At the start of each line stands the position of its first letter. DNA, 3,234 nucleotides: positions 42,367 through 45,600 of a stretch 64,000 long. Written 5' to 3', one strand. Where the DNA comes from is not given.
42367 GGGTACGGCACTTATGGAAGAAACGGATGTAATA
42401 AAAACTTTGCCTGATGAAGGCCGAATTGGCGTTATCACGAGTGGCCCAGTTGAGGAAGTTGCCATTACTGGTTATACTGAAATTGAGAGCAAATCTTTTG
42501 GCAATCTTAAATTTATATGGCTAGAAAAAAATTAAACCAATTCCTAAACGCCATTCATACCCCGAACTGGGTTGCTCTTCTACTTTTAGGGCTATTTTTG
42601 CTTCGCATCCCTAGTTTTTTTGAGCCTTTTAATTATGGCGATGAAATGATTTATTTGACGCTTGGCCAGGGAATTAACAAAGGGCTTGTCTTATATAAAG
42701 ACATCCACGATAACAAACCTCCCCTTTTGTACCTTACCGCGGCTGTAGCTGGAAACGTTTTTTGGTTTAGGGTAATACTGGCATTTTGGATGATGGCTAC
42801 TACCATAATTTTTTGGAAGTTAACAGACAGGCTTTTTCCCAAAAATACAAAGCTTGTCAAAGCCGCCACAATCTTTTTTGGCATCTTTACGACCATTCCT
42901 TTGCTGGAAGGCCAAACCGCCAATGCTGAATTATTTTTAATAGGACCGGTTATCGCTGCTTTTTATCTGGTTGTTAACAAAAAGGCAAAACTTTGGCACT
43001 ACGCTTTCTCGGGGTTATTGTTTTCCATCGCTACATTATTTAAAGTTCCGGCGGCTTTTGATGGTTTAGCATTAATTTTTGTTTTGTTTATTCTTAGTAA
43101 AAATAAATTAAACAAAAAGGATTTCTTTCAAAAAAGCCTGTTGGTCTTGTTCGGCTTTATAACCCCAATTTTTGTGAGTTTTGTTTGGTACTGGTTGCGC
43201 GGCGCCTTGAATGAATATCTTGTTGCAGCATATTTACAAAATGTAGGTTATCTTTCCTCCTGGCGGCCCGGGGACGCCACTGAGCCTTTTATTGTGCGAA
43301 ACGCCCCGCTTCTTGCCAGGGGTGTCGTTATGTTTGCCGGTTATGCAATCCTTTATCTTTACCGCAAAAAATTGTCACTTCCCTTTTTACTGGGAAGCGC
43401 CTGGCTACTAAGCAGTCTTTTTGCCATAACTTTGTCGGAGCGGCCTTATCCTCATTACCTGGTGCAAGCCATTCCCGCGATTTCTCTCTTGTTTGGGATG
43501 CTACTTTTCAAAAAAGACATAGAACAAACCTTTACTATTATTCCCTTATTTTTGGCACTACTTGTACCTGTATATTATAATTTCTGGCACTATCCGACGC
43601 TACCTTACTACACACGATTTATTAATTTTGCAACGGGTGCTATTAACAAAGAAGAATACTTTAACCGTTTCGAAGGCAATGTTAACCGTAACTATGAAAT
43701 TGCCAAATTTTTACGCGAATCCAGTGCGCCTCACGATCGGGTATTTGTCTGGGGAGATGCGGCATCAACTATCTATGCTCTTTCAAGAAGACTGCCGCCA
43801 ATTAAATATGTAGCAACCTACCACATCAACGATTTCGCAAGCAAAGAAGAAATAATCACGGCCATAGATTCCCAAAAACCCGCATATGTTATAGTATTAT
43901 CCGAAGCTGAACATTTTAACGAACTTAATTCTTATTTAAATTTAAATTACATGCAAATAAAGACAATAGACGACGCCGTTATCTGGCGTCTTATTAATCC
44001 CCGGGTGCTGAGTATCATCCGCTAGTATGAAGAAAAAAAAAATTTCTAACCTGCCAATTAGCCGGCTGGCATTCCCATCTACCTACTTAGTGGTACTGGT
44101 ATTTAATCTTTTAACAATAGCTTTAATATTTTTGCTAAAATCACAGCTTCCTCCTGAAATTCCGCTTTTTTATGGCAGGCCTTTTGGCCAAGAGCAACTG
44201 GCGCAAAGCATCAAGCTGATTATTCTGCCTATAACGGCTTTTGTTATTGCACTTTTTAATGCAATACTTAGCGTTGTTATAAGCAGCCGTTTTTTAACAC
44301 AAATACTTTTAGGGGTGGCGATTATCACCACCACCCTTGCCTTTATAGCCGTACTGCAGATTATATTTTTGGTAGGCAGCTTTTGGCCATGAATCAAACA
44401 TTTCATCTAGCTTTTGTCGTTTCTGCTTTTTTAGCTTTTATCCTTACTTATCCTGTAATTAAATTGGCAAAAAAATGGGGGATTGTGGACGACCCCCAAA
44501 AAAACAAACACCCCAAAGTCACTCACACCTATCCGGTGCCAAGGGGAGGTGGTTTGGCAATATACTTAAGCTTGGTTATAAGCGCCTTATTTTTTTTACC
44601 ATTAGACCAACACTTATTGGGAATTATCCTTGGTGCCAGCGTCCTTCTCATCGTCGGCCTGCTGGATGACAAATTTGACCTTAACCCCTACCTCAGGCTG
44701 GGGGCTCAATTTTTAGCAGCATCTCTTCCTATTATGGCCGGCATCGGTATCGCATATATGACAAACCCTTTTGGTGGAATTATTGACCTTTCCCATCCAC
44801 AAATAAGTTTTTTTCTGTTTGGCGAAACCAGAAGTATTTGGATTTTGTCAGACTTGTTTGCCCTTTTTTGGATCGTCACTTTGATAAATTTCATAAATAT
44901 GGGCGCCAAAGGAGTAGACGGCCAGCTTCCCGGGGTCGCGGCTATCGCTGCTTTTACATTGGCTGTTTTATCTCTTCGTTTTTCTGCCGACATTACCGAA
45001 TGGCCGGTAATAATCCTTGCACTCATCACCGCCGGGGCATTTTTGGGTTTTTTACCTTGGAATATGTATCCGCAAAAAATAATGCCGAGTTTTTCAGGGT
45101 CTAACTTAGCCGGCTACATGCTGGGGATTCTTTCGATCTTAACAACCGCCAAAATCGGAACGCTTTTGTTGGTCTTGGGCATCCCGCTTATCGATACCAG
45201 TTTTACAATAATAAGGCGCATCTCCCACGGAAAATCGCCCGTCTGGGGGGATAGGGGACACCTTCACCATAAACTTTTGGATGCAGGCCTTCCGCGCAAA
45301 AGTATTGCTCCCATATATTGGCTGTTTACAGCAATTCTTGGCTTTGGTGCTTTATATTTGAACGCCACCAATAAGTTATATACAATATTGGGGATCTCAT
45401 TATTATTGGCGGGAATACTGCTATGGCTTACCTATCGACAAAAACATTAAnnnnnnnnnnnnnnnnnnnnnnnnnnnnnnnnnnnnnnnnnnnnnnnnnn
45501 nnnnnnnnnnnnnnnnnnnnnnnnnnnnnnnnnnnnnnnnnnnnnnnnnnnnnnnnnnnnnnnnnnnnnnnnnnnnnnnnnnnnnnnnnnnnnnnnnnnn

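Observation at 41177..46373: Operon combining WecA-type initiating transferase, a DPPR-synthase-like UbiA enzyme and two GT-C transferases: possible polyprenyl-phospho-pentose glycan pathway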

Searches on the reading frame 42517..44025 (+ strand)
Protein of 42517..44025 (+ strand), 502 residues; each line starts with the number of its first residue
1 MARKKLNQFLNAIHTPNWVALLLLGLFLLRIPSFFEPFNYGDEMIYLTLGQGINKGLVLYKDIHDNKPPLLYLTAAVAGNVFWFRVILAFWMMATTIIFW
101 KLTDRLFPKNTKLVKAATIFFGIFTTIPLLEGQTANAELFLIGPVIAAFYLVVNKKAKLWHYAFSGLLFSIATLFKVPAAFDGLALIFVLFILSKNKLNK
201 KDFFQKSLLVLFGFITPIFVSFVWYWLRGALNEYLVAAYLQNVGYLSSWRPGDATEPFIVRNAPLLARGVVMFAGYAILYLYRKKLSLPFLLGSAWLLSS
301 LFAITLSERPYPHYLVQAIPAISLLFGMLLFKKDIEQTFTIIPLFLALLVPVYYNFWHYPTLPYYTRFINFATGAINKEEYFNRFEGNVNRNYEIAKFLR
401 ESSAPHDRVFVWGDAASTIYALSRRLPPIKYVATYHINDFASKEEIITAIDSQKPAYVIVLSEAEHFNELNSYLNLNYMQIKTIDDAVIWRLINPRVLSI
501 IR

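Call 4: search_protein_families(library=pfam, proteins=[window:42517-44025:+], max_evalue=0.01)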
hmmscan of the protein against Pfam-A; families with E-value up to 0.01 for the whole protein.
window:42517-44025:+ (502 aa): 1 family
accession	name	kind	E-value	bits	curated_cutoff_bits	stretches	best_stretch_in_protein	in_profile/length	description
PF13231.12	PMT_2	-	0.00029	21.5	26.1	1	73-226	12-160/160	Dolichyl-phosphate-mannose-protein mannosyltransferase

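Call 5: search_protein_families(library=ncbifam, proteins=[window:42517-44025:+], max_evalue=0.01)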
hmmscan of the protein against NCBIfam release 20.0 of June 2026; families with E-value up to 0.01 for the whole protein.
window:42517-44025:+ (502 aa): 0 families

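Call 32: search_solved_structures(query=window:42517-44025:+, max_evalue=1)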
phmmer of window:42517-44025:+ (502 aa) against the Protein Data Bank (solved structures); distinct sequences matched with E-value up to 1: 1.
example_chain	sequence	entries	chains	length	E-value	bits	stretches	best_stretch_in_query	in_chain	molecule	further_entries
6raw_4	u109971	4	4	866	0.72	11.7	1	408-492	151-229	DNA replication licensing factor MCM4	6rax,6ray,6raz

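Call 47: find_homologous_proteins(query=window:42517-44022:+, max_evalue=0.00001)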
Query window:42517-44022:+ (502 aa): 1824 proteins with E <= 0.00001 among 8000 candidates; the best 120 are listed.
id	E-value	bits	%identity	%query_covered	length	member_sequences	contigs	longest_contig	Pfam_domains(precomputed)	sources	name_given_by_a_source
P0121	0.0e+0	1023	90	100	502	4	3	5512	PF27757.1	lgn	-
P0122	1.2e-272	923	80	100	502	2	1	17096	PF27757.1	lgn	-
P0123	6.5e-268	908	79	100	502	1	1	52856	PF27757.1,PF13231.13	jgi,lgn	-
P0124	4.9e-198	677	60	100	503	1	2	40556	PF27757.1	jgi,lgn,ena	-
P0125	1.4e-195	669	60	100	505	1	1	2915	-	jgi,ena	-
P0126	3.6e-190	651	60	99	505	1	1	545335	PF27757.1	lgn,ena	-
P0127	1.8e-189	649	58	98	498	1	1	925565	PF27757.1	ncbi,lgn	-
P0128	2.2e-186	639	58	94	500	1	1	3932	-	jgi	jgi:hypothetical protein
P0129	1.9e-184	632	58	99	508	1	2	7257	-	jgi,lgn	jgi:hypothetical protein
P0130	4.6e-183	628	57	98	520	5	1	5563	-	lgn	-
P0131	1.7e-182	626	57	99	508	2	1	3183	-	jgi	-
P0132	3.2e-182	625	54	100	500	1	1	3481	PF27757.1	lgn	-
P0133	5.4e-182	624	57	100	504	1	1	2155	-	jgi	jgi:hypothetical protein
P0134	5.7e-182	624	56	99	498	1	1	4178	-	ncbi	-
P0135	1.1e-181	623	56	100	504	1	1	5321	PF27757.1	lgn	-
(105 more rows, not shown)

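Call 51: predict_structure(alignment_id=A3)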
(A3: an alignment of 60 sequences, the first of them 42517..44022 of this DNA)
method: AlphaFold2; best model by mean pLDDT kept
length: 502 residues; sequences in the alignment: 60
mean_pLDDT: 89.7   pTM: 0.89
mean pLDDT of the five models: 89.7, 88.7, 87.5, 87.4, 82.9
residues with pLDDT >= 90: 331; 70-90: 146; 50-70: 21; < 50: 4
segments of 3 or more residues with pLDDT < 50: 247-249
pLDDT, mean of each block of 10 residues (from residue 1): 72 86 94 86 88 93 83 90 91 96 97 98 86 73 97 93 97 90 94 76 94 94 93 83 56 70 87 97 95 97 84 91 98 97 95 82 90 94 87 96 96 92 94 83 90 96 93 96 96 92 83
secondary structure, 60 per line:
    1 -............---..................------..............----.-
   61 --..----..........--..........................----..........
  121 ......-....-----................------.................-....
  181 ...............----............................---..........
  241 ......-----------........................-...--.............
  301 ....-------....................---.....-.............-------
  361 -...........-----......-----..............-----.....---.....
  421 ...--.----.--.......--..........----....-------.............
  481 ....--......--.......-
elements in order: H2-13 H17-34 H41-54 H69-78 H81-106 H111-126 H128-131 H137-152 H159-175 H177-195 H200-227 H231-246 H258-281 H288-304 H312-331 H335-339 H341-353 H362-372 H378-383 H389-402 E408-412 H416-423 H434-440 H443-452 E457-460 H468-477 E478-484 E487-492 H495-501
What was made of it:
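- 42517..44025 (+): GT-C2: core GT-C fold glycosyltransferase (ArnT-like membrane domain plus a small C-terminal alpha/beta domain), 502 aa. AlphaFold model with pLDDT 89.7 and pTM 0.89 (call 51).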

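Call 53: fold_search(model_id=the predicted structure, library=pdb)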
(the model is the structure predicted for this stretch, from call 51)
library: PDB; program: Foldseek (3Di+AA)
matches with E <= 10: 285; with E <= 0.001: 12
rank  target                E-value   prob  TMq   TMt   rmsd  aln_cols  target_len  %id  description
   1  5f15                  8.2e-07  1.00  0.54  0.51  10.5       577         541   14  Crystal Structure of ArnT from Cupriavidus metallidurans bound to Undecaprenyl phosphate (released 2016-02-17)
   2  5ezm                  2.5e-06  1.00  0.52  0.49  13.3       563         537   13  Crystal Structure of ArnT from Cupriavidus metallidurans in the apo state (released 2016-02-17)
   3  8age_A                1.0e-05  1.00  0.48  0.39  12.4       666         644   11  Structure of yeast oligosaccharylransferase complex with acceptor peptide bound (released 2022-12-07)
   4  7oci_F                1.4e-05  1.00  0.46  0.39  13.3       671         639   12  Cryo-EM structure of yeast Ost6p containing oligosaccharyltransferase complex (released 2022-02-16)
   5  8agc_A                2.0e-05  1.00  0.47  0.36  13.3       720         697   12  Structure of yeast oligosaccharylransferase complex with lipid-linked oligosaccharide and non-acceptor peptide bound (released 2022-12-07)
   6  9n9j_I                3.2e-05  1.00  0.47  0.35  14.6       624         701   12  Structure of a GRP94 folding intermediate engaged with a CCDC134- and FKBP11-bound secretory translocon (released 2025-11-19)
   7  6ftg_5                3.3e-05  1.00  0.44  0.36  15.0       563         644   15  Subtomogram average of OST-containing ribosome-translocon complexes from canine rough microsomal membranes (released 2018-03-21)
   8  6ezn_F                4.9e-05  1.00  0.44  0.36  13.7       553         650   14  Cryo-EM structure of the yeast oligosaccharyltransferase (OST) complex (released 2018-01-17)
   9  9s6s_A                2.3e-04  1.00  0.42  0.39  10.2       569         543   16  Ternary cryo-EM structure of human ALG9 with Dol25-PP-GlcNAc2Man6, Dol25-P-Man and Fab (released 2026-03-18)
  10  6gxc_A                3.3e-04  1.00  0.45  0.34  10.4       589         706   13  Bacterial oligosaccharyltransferase PglB in complex with an inhibitory peptide and a reactive lipid-linked oligosaccha (released 2018-11-14)
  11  3rce_A                4.1e-04  1.00  0.42  0.33  12.5       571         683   13  Bacterial oligosaccharyltransferase PglB (released 2011-06-15)
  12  5ogl_A                7.2e-04  1.00  0.39  0.30  11.4       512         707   14  Structure of bacterial oligosaccharyltransferase PglB in complex with an acceptor peptide and an lipid-linked oligosac (released 2017-10-25)
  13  9wno_A                1.3e-03  1.00  0.47  0.56   5.5       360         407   15  Cryo-EM structure of Candida glabrata GPI mannosyltransferase I bound to Dol-P-Man (released 2025-12-03)
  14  7zli_A                2.0e-03  1.00  0.45  0.37  12.0       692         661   10  Cryo-EM structure of C-mannosyltransferase CeDPY19, in complex with Dol25-P-Man and bound to CMT2-Fab and anti-Fab nan (released 2023-01-11)
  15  7zlg_A                7.6e-03  1.00  0.45  0.37  12.0       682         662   10  Cryo-EM structure of C-mannosyltransferase CeDPY19, in complex with acceptor peptide and bound to CMT2-Fab and anti-Fa (released 2023-01-11)
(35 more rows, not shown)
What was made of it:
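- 42517..44025 (+): Foldseek PDB best hits are ArnT 5f15 (E 8e-7, TM 0.54), then STT3, PglB, ALG9 and PimE (call 53).
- Checked: Its AlphaFold model (pLDDT 89.7, call 51) matches ArnT, OST and PglB (Foldseek E 8e-7, call 53).
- Its closest match is ArnT, which uses an undecaprenyl-phosphate-linked pentose (4-amino-arabinose) donor (calls 51, 53; the donor is established knowledge). GT-C2 resembles ArnT and OST, while AftB and EmbB are marginal matches (call 53). OST and PglB are among the good structural matches of GT-C2 (call 53).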

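Call 56: search_protein_families(library=pfam, proteins=[window:42517-44022:+], max_evalue=5)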
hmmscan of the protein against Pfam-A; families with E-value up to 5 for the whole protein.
window:42517-44022:+ (502 aa): 4 families
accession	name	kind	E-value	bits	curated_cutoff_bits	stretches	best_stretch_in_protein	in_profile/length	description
PF13231.12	PMT_2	-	0.00029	21.5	26.1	1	73-226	12-160/160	Dolichyl-phosphate-mannose-protein mannosyltransferase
PF07368.16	DUF1487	-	0.058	13.3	23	1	392-471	125-199/215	Protein of unknown function (DUF1487)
PF03808.19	Glyco_tran_WecG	-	0.077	13.2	27.4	1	396-460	33-102/168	Glycosyl transferase WecG/TagA/CpsF family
PF11833.13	CPP1-like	-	4.5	7.3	28.4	1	108-167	90-148/196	Protein CHAPERONE-LIKE PROTEIN OF POR1-like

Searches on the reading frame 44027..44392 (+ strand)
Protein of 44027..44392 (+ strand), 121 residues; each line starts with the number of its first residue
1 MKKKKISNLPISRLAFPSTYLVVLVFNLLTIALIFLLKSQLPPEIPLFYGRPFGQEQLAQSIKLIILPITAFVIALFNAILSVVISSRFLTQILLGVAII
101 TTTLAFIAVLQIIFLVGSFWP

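Call 4: search_protein_families(library=pfam, proteins=[window:44027-44392:+], max_evalue=0.01)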
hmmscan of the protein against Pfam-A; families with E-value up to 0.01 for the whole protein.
window:44027-44392:+ (121 aa): 0 families

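Call 5: search_protein_families(library=ncbifam, proteins=[window:44027-44392:+], max_evalue=0.01)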
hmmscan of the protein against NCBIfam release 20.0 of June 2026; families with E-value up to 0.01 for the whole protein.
window:44027-44392:+ (121 aa): 0 families

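Call 56: search_protein_families(library=pfam, proteins=[window:44027-44389:+], max_evalue=5)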
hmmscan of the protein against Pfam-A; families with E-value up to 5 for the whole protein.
window:44027-44389:+ (121 aa): 0 families
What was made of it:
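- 44027..44392 (+): 121-aa membrane protein with three hydrophobic segments. Inferred accessory subunit of the GT4 phosphoglycosyltransferase. No Pfam or NCBIfam hit, even at E 5 (calls 4, 5, 56).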

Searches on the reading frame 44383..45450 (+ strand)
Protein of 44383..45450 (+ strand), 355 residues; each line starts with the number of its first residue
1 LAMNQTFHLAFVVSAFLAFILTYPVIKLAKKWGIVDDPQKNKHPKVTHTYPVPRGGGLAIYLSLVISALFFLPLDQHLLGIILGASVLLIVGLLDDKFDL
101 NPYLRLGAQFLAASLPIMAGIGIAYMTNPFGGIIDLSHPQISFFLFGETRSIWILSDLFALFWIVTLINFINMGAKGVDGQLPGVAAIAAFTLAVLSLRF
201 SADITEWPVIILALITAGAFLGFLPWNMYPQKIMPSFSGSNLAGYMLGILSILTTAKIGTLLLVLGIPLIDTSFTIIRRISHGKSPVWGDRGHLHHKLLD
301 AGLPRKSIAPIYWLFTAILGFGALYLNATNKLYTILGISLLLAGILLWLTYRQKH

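Call 4: search_protein_families(library=pfam, proteins=[window:44383-45450:+], max_evalue=0.01)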
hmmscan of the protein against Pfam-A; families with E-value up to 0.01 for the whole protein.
window:44383-45450:+ (355 aa): 1 family
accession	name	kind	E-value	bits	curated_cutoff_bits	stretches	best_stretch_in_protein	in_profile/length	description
PF00953.26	Glycos_transf_4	-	2.5e-23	83.3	27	1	79-254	2-159/160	Glycosyl transferase family 4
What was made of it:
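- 44383..45450 (+): WecA/TagO-like polyprenyl-phosphate HexNAc-1-phosphate transferase (PNPT family). Probable start is ATG 44389. PF00953 scores 83 bits (call 4).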

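Call 5: search_protein_families(library=ncbifam, proteins=[window:44383-45450:+], max_evalue=0.01)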
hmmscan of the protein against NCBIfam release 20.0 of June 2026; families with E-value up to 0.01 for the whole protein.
window:44383-45450:+ (355 aa): 3 families
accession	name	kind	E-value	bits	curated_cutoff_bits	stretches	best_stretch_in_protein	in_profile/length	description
TIGR02380.1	ECA_wecA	exception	8.8e-29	100.7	326.05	1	11-322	4-304/346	UDP-N-acetylglucosamine--undecaprenyl-phosphate N-acetylglucosaminephosphotransferase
NF053644.1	MraY_archaea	equivalog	9.3e-18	64.6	450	2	159-320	185-336/340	pseudomurein biosynthesis MraY family phospho-N-acetylmuramoyl-pentapeptide-transferase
TIGR00445.1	mraY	equivalog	8.6e-12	45.2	192.05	1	38-320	20-311/321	phospho-N-acetylmuramoyl-pentapeptide-transferase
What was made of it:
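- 44383..45450 (+): The NCBIfam WecA model scores 100.7 bits (cutoff 326) and MraY 45 bits (call 5).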

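Call 30: search_solved_structures(query=window:44383-45450:+, max_evalue=0.01)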
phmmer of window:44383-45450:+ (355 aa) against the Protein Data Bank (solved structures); distinct sequences matched with E-value up to 0.01: 1.
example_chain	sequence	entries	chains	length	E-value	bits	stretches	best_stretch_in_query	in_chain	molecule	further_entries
5jnq_A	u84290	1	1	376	2e-07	33.7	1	9-323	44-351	Phospho-N-acetylmuramoyl-pentapeptide-transferase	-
